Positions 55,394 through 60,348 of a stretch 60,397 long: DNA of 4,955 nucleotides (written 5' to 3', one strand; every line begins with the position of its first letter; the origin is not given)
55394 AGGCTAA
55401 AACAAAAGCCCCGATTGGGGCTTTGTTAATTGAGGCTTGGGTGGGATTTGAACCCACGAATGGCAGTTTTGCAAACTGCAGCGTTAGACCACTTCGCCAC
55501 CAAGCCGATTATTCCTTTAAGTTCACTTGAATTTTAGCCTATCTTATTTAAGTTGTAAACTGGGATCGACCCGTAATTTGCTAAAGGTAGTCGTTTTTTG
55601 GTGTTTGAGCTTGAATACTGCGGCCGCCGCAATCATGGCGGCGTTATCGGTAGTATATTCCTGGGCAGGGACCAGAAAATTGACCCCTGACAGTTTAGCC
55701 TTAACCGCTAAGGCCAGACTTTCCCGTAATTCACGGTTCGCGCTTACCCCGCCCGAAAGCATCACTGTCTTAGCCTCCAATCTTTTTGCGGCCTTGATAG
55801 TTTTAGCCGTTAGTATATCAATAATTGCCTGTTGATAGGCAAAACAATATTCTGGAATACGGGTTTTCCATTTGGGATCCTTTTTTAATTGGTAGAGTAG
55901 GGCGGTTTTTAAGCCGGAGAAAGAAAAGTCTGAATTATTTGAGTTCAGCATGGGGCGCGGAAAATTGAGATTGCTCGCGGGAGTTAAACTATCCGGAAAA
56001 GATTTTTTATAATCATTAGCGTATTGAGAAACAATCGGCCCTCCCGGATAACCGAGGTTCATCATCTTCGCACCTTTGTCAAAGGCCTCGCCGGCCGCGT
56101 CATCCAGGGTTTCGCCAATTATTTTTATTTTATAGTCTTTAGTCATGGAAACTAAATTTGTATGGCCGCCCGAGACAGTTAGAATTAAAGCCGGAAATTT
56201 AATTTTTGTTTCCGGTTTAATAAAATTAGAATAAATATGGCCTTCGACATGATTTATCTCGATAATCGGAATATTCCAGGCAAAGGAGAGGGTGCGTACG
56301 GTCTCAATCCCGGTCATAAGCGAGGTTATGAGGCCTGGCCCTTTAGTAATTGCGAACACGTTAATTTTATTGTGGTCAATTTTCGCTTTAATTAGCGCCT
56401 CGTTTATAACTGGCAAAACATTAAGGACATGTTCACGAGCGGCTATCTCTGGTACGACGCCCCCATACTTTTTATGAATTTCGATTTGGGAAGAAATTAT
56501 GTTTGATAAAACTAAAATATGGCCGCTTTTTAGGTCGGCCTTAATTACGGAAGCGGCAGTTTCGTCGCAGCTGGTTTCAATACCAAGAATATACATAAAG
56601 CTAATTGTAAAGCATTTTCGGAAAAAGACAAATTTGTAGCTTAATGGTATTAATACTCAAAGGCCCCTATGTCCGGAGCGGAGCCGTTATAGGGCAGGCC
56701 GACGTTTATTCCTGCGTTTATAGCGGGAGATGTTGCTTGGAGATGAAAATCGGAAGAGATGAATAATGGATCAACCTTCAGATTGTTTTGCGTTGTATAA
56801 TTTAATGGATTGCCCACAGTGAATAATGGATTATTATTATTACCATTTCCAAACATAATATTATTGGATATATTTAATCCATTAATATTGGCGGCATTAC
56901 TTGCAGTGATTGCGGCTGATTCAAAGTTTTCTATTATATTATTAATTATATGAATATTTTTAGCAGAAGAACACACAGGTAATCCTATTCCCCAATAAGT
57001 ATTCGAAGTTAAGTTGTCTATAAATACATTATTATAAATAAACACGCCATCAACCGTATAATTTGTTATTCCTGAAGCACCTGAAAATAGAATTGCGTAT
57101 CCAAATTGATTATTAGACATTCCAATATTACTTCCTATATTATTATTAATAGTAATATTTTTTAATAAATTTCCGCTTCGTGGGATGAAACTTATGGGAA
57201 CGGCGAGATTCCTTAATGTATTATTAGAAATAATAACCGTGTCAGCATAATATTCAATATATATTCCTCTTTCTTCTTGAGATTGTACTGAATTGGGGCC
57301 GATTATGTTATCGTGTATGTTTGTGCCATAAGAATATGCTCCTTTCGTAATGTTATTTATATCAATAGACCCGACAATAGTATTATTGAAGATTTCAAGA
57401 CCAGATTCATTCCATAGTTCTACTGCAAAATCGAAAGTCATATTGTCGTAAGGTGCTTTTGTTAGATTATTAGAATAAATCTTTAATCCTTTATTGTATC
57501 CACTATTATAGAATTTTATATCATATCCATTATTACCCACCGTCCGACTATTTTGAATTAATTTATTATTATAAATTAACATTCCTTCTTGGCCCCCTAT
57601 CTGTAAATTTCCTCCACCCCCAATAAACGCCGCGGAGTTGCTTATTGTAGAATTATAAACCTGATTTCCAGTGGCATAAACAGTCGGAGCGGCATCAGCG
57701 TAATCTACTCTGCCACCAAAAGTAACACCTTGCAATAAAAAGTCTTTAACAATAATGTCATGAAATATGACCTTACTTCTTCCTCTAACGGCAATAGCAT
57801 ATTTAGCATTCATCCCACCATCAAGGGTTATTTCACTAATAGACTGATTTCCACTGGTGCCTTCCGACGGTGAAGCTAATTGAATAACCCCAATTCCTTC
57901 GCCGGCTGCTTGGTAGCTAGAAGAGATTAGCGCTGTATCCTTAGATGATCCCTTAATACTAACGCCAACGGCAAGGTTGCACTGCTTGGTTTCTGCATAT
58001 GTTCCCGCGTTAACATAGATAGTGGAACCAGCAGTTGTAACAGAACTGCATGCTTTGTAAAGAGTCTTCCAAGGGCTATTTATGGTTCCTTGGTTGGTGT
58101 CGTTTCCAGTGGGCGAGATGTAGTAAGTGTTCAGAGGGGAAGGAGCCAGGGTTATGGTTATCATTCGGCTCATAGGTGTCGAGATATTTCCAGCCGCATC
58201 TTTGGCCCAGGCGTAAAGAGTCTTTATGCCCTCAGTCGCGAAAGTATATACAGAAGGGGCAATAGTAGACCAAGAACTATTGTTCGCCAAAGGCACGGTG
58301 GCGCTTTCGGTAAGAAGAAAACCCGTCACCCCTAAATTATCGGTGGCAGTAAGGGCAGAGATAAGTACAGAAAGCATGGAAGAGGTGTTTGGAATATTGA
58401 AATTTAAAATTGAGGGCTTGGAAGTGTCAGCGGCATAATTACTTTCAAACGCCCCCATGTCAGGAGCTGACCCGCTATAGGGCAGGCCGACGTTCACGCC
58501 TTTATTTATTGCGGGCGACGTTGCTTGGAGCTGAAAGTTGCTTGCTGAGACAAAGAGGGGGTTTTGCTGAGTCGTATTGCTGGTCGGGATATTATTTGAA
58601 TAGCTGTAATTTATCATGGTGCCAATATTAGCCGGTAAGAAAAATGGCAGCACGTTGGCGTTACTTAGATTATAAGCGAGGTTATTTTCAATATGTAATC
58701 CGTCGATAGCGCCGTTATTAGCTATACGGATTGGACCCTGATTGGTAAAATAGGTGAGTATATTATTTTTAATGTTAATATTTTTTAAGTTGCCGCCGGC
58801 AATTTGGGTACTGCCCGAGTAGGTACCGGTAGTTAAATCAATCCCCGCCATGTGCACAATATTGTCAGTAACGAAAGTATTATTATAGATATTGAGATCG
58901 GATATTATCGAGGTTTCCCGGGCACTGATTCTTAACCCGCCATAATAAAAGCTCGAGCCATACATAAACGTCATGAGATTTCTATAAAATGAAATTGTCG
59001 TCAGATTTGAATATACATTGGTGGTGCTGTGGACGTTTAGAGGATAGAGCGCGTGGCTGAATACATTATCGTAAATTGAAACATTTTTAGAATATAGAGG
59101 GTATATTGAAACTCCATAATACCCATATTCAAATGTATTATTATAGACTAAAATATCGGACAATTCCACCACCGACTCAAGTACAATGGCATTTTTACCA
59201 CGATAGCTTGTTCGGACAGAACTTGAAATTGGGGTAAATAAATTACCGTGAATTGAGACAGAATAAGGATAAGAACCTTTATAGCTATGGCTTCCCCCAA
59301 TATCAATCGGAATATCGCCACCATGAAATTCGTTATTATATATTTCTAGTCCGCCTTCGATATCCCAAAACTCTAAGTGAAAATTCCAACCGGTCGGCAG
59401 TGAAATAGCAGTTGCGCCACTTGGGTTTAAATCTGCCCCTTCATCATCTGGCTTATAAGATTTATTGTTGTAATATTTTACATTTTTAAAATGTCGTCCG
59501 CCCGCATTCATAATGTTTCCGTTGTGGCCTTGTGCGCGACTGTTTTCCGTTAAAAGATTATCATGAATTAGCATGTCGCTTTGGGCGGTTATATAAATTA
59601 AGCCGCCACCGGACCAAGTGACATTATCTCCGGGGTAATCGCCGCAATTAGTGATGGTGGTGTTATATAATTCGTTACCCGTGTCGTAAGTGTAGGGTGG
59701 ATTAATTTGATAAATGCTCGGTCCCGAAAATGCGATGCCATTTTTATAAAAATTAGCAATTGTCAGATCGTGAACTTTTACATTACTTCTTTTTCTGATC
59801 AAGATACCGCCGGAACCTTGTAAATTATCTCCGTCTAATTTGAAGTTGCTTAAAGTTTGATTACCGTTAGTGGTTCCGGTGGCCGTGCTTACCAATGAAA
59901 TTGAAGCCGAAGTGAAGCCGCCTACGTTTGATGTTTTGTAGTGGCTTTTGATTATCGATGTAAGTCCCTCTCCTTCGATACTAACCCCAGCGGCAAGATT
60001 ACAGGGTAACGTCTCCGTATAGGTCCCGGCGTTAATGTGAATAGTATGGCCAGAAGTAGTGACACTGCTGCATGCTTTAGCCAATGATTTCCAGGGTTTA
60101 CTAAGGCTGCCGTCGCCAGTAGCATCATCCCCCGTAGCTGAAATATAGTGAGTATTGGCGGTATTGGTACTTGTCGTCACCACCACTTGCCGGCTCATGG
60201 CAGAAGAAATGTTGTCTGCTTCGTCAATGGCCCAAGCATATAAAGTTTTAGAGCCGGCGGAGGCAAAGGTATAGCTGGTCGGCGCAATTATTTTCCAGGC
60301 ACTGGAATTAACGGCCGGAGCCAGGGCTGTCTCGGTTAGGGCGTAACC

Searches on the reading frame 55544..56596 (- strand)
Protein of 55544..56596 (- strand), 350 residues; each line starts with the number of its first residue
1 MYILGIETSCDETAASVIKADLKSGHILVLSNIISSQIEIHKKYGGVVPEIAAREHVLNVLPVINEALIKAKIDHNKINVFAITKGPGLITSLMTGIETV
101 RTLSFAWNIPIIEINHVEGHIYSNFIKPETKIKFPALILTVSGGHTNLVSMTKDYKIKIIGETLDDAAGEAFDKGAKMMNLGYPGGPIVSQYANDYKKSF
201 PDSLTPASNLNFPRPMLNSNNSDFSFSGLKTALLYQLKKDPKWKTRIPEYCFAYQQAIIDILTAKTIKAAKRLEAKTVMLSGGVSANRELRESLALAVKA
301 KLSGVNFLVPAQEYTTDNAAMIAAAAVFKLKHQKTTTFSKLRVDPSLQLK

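Call 11: search_protein_families(library=pfam, proteins=[window:55544-56596:-], max_evalue=0.001)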
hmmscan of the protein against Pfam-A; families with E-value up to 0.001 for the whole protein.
window:55544-56596:- (350 aa): 2 families
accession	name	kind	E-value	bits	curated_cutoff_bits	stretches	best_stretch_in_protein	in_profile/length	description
PF00814.31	TsaD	-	1.5e-85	287.6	24.8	1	29-323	2-263/264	tRNA N6-adenosine threonylcarbamoyltransferase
PF22521.2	HypF_C_2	-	1.1e-05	25.8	27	1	232-301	151-220/241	Carbamoyltransferase, Kae1-like Domain, second subdomain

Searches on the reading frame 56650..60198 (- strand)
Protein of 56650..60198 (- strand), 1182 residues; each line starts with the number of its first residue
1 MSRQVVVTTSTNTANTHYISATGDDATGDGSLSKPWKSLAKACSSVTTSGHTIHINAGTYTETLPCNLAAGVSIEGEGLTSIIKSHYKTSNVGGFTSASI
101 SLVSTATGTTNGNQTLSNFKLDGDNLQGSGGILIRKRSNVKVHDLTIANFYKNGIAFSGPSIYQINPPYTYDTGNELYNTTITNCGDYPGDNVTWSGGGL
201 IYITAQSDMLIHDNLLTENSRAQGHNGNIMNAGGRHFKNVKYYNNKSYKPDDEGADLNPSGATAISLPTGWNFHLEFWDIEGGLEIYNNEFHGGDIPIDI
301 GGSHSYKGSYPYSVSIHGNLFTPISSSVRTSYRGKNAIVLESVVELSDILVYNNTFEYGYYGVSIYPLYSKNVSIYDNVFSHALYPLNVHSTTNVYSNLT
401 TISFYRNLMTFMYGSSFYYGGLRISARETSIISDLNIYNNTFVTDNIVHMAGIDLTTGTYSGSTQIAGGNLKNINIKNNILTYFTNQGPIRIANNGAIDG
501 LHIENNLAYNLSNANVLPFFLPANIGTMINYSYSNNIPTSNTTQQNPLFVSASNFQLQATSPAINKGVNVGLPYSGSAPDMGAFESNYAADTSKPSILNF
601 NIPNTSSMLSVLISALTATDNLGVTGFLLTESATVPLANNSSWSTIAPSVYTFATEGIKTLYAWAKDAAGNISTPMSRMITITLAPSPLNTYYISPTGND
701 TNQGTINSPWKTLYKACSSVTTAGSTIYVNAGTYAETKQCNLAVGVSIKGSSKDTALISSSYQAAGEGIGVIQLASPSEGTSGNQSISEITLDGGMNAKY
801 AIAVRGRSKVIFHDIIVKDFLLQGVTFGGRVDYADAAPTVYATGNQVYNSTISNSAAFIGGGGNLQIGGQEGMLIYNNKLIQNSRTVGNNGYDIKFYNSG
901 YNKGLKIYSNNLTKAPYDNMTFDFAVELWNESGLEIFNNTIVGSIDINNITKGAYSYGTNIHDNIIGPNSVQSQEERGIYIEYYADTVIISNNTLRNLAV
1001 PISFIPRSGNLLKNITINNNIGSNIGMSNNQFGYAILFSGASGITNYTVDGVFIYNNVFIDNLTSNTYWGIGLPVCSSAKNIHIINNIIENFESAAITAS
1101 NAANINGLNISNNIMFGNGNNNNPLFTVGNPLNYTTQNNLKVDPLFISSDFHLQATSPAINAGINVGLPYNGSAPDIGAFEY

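Call 11: search_protein_families(library=pfam, proteins=[window:56650-60198:-], max_evalue=0.001)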
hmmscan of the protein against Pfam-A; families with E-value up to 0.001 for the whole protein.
window:56650-60198:- (1182 aa): 0 families

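Call 29: search_protein_families(library=ncbifam, proteins=[window:56650-60198:-], max_evalue=0.01)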
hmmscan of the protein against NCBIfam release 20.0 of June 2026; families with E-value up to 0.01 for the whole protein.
window:56650-60198:- (1182 aa): 3 families
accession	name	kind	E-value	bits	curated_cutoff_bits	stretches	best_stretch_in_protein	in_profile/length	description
NF041899.1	pec_ly_PelN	equivalog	6.7e-26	91.1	740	4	677-742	13-77/437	pectate lyase PelN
NF041518.1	choice_anch_Q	domain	3.1e-11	43.3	25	2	1150-1182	16-57/58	choice-of-anchor Q domain-containing protein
NF047446.1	barrel_OmpL47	domain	0.0024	18.3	40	1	640-682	27-68/68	OmpL47-type beta-barrel domain-containing protein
